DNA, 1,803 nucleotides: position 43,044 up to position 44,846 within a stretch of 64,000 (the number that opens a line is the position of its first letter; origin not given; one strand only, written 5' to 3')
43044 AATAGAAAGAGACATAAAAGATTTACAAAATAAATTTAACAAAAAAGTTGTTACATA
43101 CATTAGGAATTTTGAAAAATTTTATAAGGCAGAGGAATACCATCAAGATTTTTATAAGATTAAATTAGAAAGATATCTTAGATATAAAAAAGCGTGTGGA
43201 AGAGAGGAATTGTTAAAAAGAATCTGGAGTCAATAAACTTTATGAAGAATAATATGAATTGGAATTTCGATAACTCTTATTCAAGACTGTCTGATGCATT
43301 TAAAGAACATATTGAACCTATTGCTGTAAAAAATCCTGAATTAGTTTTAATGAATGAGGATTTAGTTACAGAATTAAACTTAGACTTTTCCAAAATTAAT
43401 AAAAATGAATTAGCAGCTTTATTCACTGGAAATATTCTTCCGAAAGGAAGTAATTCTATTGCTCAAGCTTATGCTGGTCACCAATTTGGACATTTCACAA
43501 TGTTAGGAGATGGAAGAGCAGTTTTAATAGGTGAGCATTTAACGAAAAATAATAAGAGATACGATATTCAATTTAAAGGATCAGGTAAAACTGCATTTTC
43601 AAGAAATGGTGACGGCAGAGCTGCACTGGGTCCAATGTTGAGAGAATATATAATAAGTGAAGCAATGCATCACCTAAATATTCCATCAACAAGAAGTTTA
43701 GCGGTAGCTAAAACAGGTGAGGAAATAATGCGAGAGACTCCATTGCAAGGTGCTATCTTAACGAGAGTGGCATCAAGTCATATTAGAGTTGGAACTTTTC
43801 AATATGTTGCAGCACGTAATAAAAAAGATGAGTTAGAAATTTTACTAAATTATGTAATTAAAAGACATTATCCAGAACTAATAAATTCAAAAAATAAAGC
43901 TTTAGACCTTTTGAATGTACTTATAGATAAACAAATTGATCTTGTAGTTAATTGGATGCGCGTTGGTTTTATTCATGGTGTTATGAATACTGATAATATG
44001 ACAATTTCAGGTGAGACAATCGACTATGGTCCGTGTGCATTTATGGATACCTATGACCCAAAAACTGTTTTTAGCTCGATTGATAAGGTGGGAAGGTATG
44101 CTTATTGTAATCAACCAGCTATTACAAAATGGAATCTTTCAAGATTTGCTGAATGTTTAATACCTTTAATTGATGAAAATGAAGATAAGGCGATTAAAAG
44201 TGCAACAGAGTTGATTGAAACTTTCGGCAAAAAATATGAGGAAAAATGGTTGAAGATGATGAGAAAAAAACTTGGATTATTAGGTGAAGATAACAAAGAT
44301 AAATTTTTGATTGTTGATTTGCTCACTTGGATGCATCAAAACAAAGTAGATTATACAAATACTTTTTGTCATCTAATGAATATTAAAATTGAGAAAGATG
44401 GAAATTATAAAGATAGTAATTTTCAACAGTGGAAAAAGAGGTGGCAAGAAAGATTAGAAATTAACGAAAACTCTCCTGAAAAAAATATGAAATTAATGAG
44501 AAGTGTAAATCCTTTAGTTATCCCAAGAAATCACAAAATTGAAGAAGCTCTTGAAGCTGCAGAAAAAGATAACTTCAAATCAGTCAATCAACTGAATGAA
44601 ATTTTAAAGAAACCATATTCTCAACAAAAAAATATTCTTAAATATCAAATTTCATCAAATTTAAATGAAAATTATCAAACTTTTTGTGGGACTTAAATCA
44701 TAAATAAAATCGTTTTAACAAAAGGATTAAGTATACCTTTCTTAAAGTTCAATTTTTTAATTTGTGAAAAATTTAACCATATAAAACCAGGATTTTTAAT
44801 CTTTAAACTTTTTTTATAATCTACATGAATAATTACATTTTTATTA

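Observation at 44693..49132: Candidate new system: 2,6-dideoxysugar synthesis feeding a Gtr-like surface glycosylation module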

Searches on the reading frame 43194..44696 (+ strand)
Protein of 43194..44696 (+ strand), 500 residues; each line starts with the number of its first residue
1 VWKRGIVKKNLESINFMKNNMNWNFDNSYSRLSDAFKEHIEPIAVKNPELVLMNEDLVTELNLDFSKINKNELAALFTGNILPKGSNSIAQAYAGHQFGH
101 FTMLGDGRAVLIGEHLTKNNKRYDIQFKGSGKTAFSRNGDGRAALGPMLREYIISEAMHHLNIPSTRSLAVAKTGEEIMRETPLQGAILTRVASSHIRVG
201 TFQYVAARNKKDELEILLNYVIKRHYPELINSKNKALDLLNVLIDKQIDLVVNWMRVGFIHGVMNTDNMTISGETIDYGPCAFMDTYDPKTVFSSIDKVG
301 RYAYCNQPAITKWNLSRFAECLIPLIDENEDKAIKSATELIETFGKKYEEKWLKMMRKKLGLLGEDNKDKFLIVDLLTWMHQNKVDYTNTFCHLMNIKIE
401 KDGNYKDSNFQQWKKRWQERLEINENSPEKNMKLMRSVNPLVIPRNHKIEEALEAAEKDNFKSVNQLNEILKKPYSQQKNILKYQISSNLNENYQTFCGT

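Call 3: search_protein_families(library=pfam, proteins=[window:43194-44696:+], max_evalue=0.01)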
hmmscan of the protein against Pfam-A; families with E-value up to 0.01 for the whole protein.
window:43194-44696:+ (500 aa): 1 family
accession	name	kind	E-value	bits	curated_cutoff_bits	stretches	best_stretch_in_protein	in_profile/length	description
PF02696.19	SelO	-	5.1e-119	398.5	22.8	1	21-470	3-464/466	Protein adenylyltransferase SelO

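Call 4: search_protein_families(library=ncbifam, proteins=[window:43194-44696:+], max_evalue=0.01)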
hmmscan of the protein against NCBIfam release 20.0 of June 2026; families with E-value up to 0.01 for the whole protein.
window:43194-44696:+ (500 aa): 3 families
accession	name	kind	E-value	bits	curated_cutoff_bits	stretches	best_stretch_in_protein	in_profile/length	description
NF000658.1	PRK00029.1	subfamily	2.3e-161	538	431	1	23-475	1-461/462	YdiU family protein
NF045949.1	PrtAdtaseSelOPseudom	equivalog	2e-121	406.2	850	1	17-485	1-471/487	protein adenylyltransferase SelO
NF040880.1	adnlytase_SelO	equivalog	6.6e-105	351.6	900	1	35-479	15-460/480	protein adenylyltransferase SelO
